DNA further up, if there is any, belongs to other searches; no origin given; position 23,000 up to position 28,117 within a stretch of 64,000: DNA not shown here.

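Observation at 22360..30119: RHS toxin operon with no visible export signal, coupled to a Mur-ligase-like gene and two paralogous small proteins: candidate undescribed system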

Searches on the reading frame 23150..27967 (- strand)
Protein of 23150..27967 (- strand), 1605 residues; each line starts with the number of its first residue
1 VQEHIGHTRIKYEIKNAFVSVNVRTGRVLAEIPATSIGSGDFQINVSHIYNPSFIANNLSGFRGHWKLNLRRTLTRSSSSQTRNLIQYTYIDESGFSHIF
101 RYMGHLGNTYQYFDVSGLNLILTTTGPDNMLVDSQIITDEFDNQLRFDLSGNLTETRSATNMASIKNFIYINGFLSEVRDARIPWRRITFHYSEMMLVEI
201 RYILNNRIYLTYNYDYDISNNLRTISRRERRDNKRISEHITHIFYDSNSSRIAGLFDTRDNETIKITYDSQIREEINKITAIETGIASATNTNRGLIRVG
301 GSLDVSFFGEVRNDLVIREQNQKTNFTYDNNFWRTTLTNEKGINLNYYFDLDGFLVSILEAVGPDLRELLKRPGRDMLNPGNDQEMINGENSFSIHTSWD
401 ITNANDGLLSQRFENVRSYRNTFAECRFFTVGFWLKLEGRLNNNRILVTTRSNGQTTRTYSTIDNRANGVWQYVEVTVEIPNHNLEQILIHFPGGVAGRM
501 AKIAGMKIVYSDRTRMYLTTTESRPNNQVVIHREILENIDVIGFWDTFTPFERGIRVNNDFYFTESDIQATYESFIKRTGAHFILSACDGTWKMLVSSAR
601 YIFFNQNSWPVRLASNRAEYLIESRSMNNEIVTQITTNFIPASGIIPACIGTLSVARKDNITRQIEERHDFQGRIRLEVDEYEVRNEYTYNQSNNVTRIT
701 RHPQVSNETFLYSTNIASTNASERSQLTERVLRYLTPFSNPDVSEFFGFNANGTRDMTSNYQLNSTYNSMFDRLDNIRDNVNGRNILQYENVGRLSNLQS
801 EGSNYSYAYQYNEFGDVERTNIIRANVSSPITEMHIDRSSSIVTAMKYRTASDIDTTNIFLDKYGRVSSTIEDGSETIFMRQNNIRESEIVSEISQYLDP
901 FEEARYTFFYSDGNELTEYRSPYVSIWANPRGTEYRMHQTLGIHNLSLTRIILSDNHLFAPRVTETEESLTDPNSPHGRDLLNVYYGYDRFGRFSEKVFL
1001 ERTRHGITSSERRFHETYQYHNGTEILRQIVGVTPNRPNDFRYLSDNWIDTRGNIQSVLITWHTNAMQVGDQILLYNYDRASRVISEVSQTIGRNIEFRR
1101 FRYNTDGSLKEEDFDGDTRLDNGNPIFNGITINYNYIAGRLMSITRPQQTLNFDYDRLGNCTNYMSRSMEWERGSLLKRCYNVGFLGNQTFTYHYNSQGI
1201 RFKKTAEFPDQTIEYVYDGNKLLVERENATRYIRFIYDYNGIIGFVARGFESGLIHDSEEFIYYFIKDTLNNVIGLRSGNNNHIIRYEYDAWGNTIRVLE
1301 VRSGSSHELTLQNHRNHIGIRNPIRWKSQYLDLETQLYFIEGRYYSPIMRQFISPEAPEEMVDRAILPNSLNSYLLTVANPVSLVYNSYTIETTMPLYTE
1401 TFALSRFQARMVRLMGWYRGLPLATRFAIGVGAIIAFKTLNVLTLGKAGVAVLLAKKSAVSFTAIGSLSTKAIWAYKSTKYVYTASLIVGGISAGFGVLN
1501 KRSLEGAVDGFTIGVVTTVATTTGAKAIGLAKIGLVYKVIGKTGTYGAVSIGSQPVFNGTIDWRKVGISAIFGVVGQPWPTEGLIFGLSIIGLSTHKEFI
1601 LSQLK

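Call 3: search_protein_families(library=pfam, proteins=[window:23150-27967:-], max_evalue=0.1)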
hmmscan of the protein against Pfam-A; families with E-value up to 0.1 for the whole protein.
window:23150-27967:- (1605 aa): 0 families
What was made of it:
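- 23153..23797 (-): C-terminal toxin domain (residues 1391-1605). It is Gly-rich and hydrophobic, and is a putative membrane-inserting toxin. No Pfam family (call 3).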

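Call 4: search_protein_families(library=ncbifam, proteins=[window:23150-27967:-], max_evalue=0.1)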
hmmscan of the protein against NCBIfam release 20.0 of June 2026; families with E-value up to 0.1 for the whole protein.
window:23150-27967:- (1605 aa): 1 family
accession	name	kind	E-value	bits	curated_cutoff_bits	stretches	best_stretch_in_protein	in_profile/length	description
TIGR03696.1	Rhs_assc_core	domain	6.5e-08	33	32.5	1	1289-1384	1-70/76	RHS repeat-associated core domain-containing protein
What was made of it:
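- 23816..24103 (-): RHS repeat-associated core domain (residues 1289-1384). TIGR03696, 33.0 bits against a cut-off of 32.5 (call 4).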

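Call 44: search_protein_families(library=padloc, proteins=[window:23150-27967:-], max_evalue=0.01)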
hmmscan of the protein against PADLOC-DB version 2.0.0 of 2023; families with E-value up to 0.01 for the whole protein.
window:23150-27967:- (1605 aa): 0 families

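Call 56: search_solved_structures(query=A5, max_evalue=0.001)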
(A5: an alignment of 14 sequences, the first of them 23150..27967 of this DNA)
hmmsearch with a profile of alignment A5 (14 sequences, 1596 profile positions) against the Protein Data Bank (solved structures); distinct sequences matched with E-value up to 0.001: 26.
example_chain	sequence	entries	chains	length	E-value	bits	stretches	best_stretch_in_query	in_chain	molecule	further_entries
8h8a_A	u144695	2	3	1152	1.3e-44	155.4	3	1057-1377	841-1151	Putative Rhs-family protein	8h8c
8h8b_A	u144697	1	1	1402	1.1e-41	145.7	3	1057-1378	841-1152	Putative Rhs-family protein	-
8qja_A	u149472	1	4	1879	6.8e-34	119.9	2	1144-1354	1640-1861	Putative type VI secretion system YD repeat-containing Rhs element Vgr protein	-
7q97_A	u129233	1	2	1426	2.6e-32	114.7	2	1053-1384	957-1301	Rhs family protein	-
8fjp_A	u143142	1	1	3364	3.6e-29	104.3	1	1130-1464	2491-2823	salivary gland surface protein 1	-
9pt5_A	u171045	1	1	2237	1.5e-27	98.9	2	1058-1397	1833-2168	Teneurin-like protein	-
8uy4_A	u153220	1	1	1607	5.2e-27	97.1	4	960-1243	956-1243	Tse15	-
8uxt_A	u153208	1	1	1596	2.2e-26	95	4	991-1243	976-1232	Tse15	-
9ifo_A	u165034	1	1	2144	8.2e-26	93.1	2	1058-1377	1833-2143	Teneurin-Like Protein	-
8qjc_A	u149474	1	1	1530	3.4e-25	91.1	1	1052-1390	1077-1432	T6SS-associated Rhs core and toxin domain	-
8qjd_A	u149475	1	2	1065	3.9e-25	90.9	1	1052-1375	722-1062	Salmonella bongori Rhs core domain (residues 360-1420)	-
8qjb_A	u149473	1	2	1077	5.5e-25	90.4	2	1052-1375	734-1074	T6SS-associated Rhs core domain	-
7pq5_L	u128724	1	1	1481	1.1e-20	76.1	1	1060-1226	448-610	Tre23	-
8cp6_B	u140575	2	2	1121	1.3e-14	56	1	1313-1348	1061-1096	Toxin protein Tse5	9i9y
6l7i_G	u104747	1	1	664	1.6e-14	55.7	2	1019-1212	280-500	TccC2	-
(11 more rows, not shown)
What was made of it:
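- On RHS/YD-repeat toxin family: A profile of 14 family members including the window protein hits solved Rhs, teneurin and TcB-TcC structures (best 8h8a, E = 1e-44, call 56).
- Checked: A family profile hits solved Rhs structures at E = 1e-44 (call 56).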
